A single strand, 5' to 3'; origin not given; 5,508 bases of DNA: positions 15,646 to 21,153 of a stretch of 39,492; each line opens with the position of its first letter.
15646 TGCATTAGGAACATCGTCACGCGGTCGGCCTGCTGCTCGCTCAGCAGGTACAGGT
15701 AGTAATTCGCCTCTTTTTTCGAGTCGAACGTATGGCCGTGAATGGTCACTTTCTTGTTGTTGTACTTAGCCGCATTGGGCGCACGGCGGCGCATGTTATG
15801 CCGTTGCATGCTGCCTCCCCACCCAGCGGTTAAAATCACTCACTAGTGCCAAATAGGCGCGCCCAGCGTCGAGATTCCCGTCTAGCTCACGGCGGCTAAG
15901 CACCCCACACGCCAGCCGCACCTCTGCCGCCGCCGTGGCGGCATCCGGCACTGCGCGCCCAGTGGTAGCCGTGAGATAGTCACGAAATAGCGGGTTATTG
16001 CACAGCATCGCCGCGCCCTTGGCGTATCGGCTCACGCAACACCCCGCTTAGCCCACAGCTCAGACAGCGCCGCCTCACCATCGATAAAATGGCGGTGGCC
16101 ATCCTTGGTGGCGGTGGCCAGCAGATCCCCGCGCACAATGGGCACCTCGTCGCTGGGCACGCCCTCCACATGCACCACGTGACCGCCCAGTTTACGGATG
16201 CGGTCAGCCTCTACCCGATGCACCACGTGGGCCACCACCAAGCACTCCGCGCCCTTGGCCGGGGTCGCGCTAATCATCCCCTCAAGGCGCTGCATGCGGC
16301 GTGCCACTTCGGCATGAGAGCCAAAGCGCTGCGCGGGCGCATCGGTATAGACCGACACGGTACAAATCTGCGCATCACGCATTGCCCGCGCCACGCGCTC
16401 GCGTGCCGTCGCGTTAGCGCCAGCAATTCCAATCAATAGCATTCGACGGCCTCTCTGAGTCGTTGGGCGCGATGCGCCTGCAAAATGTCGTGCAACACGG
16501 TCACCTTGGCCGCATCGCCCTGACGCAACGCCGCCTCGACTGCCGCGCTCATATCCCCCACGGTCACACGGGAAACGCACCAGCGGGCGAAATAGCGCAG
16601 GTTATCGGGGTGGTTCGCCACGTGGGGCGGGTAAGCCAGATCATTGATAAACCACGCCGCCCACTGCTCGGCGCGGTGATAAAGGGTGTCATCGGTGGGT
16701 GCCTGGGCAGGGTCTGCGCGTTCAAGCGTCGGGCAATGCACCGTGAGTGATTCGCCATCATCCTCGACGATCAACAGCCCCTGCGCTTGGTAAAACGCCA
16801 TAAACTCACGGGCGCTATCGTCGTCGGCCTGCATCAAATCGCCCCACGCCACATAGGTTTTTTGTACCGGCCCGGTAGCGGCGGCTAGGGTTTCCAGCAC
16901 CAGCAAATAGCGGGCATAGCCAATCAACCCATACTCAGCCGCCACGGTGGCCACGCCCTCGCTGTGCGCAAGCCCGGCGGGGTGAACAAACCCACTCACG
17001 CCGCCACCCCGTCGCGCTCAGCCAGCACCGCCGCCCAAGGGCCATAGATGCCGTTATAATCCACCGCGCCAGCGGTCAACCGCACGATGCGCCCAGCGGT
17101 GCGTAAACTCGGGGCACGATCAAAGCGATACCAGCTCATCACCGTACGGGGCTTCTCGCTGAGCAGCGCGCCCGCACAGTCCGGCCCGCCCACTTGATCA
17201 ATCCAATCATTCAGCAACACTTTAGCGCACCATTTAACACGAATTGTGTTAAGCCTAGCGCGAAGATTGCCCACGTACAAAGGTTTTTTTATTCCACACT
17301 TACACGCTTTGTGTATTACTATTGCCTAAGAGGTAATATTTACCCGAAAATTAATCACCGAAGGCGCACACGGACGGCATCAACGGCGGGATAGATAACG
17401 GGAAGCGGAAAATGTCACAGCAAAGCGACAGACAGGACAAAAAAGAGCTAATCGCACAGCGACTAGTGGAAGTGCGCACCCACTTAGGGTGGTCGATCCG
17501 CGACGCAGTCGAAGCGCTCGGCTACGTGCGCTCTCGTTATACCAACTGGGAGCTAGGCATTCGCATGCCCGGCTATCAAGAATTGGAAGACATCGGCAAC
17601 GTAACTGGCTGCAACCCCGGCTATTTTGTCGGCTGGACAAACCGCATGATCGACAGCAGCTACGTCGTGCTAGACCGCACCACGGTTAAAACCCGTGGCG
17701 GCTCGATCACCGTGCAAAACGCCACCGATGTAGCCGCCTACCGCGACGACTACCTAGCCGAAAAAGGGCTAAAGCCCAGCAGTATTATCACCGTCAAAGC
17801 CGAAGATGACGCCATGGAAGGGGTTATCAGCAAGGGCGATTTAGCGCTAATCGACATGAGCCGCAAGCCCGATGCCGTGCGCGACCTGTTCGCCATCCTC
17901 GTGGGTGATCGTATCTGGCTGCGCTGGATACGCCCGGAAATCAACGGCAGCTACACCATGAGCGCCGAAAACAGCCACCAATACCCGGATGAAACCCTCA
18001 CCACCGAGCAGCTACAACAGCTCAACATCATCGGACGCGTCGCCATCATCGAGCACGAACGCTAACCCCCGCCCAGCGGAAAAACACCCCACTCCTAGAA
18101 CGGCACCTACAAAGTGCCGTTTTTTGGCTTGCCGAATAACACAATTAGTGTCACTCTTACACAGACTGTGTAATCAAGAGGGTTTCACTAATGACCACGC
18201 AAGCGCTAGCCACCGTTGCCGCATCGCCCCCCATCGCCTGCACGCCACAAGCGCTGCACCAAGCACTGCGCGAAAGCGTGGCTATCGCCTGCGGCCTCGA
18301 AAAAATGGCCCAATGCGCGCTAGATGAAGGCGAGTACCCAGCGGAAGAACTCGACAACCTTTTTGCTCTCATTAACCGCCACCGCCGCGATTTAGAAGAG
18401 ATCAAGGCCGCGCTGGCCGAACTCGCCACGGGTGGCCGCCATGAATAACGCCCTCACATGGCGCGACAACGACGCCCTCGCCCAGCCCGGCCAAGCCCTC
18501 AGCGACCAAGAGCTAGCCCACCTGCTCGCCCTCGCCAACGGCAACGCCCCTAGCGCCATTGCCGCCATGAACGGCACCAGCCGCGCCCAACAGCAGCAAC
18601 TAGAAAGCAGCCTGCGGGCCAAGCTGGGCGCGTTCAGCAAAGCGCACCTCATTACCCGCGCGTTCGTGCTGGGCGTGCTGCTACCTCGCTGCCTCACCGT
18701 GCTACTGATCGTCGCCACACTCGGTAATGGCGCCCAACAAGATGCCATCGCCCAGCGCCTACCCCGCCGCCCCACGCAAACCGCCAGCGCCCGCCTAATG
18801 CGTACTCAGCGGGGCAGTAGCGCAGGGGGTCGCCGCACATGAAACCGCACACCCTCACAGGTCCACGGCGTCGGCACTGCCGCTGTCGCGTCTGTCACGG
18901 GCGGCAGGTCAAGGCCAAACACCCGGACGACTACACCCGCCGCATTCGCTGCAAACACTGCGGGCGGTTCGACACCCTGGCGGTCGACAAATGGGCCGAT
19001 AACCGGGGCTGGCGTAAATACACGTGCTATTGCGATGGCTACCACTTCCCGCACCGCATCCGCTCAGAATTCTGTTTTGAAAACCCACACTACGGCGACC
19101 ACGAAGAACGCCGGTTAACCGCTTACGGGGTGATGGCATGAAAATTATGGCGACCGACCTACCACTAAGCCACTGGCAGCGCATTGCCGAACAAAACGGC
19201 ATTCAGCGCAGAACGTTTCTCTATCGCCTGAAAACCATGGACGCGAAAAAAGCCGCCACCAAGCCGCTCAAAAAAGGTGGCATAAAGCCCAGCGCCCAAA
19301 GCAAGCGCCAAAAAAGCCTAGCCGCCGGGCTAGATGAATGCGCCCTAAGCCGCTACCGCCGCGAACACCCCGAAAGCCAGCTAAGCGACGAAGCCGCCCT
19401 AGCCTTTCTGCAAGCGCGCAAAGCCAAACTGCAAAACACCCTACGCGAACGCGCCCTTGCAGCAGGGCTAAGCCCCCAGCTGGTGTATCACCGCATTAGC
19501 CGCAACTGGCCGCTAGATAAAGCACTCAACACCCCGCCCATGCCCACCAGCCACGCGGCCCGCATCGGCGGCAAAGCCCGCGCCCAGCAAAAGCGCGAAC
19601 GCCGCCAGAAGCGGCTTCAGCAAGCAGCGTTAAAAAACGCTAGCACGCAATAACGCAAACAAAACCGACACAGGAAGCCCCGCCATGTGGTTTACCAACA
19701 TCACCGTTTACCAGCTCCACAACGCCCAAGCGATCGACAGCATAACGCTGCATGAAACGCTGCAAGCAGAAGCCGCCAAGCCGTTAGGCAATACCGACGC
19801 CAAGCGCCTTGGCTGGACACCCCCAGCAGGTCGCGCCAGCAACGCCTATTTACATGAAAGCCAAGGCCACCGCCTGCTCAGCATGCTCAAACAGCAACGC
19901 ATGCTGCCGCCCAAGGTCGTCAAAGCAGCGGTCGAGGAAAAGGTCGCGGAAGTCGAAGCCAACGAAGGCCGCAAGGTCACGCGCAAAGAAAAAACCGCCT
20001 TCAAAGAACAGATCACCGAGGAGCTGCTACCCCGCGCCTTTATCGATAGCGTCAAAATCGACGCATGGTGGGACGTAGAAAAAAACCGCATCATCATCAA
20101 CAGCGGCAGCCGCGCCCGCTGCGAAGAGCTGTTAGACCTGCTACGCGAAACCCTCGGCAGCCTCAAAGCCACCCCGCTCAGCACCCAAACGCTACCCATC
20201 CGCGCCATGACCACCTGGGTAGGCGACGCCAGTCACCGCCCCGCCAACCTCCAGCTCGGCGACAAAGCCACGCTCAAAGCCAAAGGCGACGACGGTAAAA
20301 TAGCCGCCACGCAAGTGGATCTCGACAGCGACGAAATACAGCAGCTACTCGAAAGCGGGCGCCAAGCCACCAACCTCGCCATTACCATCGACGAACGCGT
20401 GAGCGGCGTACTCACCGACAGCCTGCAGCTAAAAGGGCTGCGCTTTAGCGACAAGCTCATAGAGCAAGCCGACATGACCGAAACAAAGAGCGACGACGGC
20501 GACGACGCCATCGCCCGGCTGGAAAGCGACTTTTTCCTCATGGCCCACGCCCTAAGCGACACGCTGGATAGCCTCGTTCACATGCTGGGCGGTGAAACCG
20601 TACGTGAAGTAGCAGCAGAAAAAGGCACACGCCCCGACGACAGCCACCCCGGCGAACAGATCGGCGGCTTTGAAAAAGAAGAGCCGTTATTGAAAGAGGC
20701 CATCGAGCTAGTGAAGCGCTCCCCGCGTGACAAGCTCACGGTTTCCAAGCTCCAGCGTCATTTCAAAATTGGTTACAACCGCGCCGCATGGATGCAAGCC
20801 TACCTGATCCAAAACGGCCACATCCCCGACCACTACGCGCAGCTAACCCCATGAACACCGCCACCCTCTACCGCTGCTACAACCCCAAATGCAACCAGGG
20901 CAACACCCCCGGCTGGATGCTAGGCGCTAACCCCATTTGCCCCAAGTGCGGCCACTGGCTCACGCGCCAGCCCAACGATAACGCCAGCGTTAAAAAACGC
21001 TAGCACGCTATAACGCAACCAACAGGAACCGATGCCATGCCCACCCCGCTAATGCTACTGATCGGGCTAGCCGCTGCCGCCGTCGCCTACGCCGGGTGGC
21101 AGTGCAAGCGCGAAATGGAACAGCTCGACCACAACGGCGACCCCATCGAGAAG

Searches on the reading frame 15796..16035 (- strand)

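Call 88: search_protein_families(library=phrogs, proteins=[window:15796-16035:-], max_evalue=0.001)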
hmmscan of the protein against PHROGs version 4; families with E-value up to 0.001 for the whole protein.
window:15796-16035:- (79 aa): 3 families
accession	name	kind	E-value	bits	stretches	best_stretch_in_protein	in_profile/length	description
phrog_5358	-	unknown function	3.2e-23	82.6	1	1-76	1-76/77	-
phrog_10379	-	unknown function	5.2e-13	50.2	1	4-73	105-175/177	-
phrog_19763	-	unknown function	2.3e-08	35.4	1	4-74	88-158/161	-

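Call 103: search_protein_families(library=pfam, proteins=[window:15796-16035:-], max_evalue=0.01)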
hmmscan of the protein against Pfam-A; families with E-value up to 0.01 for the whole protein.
window:15796-16035:- (79 aa): 0 families

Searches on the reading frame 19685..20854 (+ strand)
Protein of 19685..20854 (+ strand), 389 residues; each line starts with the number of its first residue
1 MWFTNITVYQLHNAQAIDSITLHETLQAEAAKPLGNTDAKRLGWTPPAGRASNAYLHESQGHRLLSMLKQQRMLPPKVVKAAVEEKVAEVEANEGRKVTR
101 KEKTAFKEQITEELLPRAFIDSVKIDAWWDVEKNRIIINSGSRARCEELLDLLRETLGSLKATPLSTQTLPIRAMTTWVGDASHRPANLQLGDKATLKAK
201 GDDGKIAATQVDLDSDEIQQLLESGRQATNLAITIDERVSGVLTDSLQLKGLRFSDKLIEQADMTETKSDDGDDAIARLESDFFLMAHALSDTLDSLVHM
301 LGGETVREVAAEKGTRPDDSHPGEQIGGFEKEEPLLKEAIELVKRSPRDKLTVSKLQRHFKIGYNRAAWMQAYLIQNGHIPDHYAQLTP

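Call 7: search_protein_families(library=pfam, proteins=[window:19685-20854:+], max_evalue=0.01)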
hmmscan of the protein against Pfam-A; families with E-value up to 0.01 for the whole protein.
window:19685-20854:+ (389 aa): 2 families
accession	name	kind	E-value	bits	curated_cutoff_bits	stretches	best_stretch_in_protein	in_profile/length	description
PF04381.17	RdgC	-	3.7e-85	286.3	25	1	1-304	1-298/298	Putative exonuclease, RdgC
PF09397.16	FtsK_gamma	-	4.5e-09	36.3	30.6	1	331-380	2-49/63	Ftsk gamma domain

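Call 89: search_protein_families(library=phrogs, proteins=[window:19685-20854:+], max_evalue=0.001)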
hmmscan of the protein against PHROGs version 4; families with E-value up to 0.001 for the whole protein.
window:19685-20854:+ (389 aa): 5 families
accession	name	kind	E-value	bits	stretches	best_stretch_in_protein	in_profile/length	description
phrog_724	-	DNA, RNA and nucleotide metabolism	8e-86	289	1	1-312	4-307/312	exonuclease recombination-associated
phrog_13439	-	unknown function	1.8e-37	129.8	1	1-180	3-180/181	-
phrog_21369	-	unknown function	4.8e-32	112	1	150-305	2-152/154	-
phrog_6576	-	unknown function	8e-06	26.4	1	274-378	113-211/325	-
phrog_13700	-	moron, auxiliary metabolic gene and host takeover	3.3e-05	24.4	1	334-385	66-115/284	FtsK/SpoIIIE-like protein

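Call 100: search_protein_families(library=ncbifam, proteins=[window:19685-20854:+], max_evalue=0.01)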
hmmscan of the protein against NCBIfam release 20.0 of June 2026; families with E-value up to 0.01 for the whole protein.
window:19685-20854:+ (389 aa): 7 families
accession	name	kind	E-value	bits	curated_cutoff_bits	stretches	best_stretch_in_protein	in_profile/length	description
NF001464.0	PRK00321.1-5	subfamily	7.3e-91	304.6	227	1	1-308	1-303/307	recombination-associated protein RdgC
NF001462.0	PRK00321.1-3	equivalog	2.7e-78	263.2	330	1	1-305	2-301/304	recombination-associated protein RdgC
NF001463.0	PRK00321.1-4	subfamily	7.7e-68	229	324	1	1-309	1-302/311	recombination-associated protein RdgC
NF001461.0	PRK00321.1-2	equivalog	2.2e-64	217.8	470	1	1-306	1-302/306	recombination-associated protein RdgC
NF001460.0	PRK00321.1-1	equivalog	4.1e-58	197.1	501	1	1-306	2-302/303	recombination-associated protein RdgC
NF001465.0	PRK00321.1-6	subfamily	1.1e-46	159.3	489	1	1-290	1-284/302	recombination-associated protein RdgC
NF007615.0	PRK10263.1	equivalog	0.0017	16.1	1566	1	327-370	1283-1327/1355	DNA translocase FtsK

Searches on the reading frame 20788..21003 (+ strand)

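Call 89: search_protein_families(library=phrogs, proteins=[window:20788-21003:+], max_evalue=0.001)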
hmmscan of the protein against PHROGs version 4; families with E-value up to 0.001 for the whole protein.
window:20788-21003:+ (71 aa): 0 families

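Call 103: search_protein_families(library=pfam, proteins=[window:20788-21003:+], max_evalue=0.01)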
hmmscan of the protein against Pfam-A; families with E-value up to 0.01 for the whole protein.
window:20788-21003:+ (71 aa): 1 family
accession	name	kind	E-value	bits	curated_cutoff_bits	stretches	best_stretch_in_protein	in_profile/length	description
PF03119.21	DNA_ligase_ZBD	-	0.0025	18.1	25.8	0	51-64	2-15/27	NAD-dependent DNA ligase C4 zinc finger domain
